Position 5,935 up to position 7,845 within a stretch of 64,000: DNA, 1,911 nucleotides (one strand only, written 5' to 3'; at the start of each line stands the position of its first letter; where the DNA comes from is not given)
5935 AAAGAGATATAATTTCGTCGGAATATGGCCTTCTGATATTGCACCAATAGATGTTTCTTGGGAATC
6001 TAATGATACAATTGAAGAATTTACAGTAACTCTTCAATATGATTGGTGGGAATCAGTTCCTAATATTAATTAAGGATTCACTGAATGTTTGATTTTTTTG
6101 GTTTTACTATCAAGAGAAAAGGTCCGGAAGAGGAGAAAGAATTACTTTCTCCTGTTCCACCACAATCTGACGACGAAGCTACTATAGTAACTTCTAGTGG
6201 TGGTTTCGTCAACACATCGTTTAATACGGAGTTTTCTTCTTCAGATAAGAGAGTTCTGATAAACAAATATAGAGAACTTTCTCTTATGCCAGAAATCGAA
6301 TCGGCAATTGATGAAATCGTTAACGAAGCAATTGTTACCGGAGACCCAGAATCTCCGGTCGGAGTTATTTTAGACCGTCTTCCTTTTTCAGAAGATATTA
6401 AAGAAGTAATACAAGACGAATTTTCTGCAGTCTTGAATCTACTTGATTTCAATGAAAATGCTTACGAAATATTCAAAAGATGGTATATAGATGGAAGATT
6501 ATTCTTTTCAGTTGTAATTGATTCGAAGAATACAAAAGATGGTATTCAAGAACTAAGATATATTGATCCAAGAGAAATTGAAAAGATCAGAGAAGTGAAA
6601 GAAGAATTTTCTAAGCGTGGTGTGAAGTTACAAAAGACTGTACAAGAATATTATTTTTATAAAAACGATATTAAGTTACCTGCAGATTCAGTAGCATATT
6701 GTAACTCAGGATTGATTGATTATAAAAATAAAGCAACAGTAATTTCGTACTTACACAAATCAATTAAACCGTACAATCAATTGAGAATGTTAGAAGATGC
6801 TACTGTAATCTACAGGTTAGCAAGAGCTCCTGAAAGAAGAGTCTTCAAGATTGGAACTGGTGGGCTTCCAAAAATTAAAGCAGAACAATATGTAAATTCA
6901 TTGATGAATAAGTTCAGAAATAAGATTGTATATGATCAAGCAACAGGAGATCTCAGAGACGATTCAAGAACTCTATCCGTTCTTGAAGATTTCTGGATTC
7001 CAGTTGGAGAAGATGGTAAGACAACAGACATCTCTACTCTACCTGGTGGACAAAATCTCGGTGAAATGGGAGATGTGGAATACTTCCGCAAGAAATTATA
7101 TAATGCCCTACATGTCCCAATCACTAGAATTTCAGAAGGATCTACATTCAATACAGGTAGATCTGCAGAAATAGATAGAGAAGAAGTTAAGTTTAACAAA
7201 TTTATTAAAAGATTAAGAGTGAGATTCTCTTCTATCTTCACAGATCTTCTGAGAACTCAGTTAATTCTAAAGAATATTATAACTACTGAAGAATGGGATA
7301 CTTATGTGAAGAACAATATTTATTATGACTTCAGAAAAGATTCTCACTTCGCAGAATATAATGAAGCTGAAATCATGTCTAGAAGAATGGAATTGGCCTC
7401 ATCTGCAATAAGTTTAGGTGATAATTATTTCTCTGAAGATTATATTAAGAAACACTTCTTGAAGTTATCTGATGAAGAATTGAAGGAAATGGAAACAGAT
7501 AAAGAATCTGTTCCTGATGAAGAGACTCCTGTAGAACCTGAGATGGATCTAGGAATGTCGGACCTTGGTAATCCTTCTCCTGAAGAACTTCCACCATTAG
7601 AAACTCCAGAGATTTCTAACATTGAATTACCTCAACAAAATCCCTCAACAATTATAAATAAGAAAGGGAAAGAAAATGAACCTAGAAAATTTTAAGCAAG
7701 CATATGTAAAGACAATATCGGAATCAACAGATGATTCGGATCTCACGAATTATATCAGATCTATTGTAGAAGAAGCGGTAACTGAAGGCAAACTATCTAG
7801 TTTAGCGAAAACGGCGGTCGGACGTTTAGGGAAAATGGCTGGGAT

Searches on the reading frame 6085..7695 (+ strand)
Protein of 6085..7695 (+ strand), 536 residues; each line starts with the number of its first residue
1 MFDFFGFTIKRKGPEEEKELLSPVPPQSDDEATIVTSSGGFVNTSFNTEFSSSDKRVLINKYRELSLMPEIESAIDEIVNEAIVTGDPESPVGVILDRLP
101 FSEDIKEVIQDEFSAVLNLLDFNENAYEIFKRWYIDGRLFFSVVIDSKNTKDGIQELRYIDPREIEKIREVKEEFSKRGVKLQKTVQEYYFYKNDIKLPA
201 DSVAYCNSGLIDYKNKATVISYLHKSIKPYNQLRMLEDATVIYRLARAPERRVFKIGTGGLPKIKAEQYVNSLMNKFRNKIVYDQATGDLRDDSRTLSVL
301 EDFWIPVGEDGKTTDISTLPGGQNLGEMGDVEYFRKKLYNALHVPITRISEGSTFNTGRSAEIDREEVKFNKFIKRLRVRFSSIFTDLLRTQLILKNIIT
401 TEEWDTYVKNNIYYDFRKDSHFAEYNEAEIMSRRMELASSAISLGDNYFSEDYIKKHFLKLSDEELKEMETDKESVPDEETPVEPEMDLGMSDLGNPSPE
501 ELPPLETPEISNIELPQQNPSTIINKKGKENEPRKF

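Call 10: search_protein_families(library=phrogs, proteins=[window:6085-7695:+])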
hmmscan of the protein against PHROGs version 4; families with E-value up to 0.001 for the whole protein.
window:6085-7695:+ (536 aa): 1 family
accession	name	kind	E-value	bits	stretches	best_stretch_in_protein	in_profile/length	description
phrog_213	-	head and packaging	2.1e-181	605.1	1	2-488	3-509/528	portal protein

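Call 12: search_dna_similar(query=window:6085-7695:+, collection=phages, mode=protein, max_rows=25)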
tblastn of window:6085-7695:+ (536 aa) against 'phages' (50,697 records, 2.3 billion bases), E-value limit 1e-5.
Records with a match: 2589; places in all: 2591; records where one place covers at least 80% of the query: 2357.
Best place of each record, by identity: <60% 2589.
By first word of the organism name: Escherichia 667; Synechococcus 382; Klebsiella 332; Salmonella 202; Vibrio 134; Shigella 89; Aeromonas 80; Acinetobacter 71; Cyanophage 62; Enterobacter 58; and 59 more.
By host as written in the record: - 466; Escherichia coli 278; Klebsiella pneumoniae 116; Synechococcus 107; Synechococcus sp. 41; Escherichia coli O157:H7 38; Salmonella enterica 29; Synechococcus sp. WH7803 28; and 571 more.
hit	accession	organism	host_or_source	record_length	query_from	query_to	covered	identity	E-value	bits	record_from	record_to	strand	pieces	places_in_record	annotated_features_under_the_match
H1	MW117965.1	Synechococcus phage S-H38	Synechococcus sp. MW02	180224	1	534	100%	44.0%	3e-128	418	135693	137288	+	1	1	portal vertex protein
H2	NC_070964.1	Synechococcus phage S-H38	Synechococcus sp. MW02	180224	1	534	100%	44.0%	3e-128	418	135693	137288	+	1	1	portal protein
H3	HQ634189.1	Synechococcus phage Syn30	Synechococcus sp. WH7803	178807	4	496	92%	47.6%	8e-133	432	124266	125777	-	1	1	portal protein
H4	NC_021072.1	Synechococcus phage Syn30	Synechococcus sp. WH7803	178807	4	496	92%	47.6%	8e-133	432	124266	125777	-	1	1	portal protein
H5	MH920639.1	Synechococcus phage S-P4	Synechococcus sp. WH 7803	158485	4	496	92%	47.4%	2e-132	430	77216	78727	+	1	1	portal vertex of the head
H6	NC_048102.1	Synechococcus phage S-P4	Synechococcus sp. WH 7803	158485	4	496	92%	47.4%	2e-132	430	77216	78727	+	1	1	portal protein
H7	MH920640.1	Synechococcus phage S-E7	Synechococcus sp. WH 7803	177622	4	496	92%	47.4%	2e-132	430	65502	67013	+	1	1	portal vertex of the head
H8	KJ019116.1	Synechococcus phage ACG-2014a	-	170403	1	495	92%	47.0%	8e-134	434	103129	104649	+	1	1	portal vertex protein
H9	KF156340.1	Synechococcus phage S-MbCM100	Synechococcus sp. WH7803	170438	1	495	92%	47.0%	8e-134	434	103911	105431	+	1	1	portal vertex protein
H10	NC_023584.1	Synechococcus phage S-MbCM100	Synechococcus sp. WH7803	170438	1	495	92%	47.0%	8e-134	434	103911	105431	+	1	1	portal protein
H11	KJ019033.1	Synechococcus phage ACG-2014a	-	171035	1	495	92%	47.0%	8e-134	434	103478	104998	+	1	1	portal vertex protein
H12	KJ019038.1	Synechococcus phage ACG-2014a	-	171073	1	495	92%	47.0%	8e-134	434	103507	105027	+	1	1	portal vertex protein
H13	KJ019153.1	Synechococcus phage ACG-2014a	-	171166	1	495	92%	47.0%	8e-134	434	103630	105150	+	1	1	portal vertex protein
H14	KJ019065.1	Synechococcus phage ACG-2014a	-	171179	1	495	92%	47.0%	8e-134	434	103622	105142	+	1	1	portal vertex protein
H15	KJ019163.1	Synechococcus phage ACG-2014a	-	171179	1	495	92%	47.0%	8e-134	434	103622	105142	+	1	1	portal vertex protein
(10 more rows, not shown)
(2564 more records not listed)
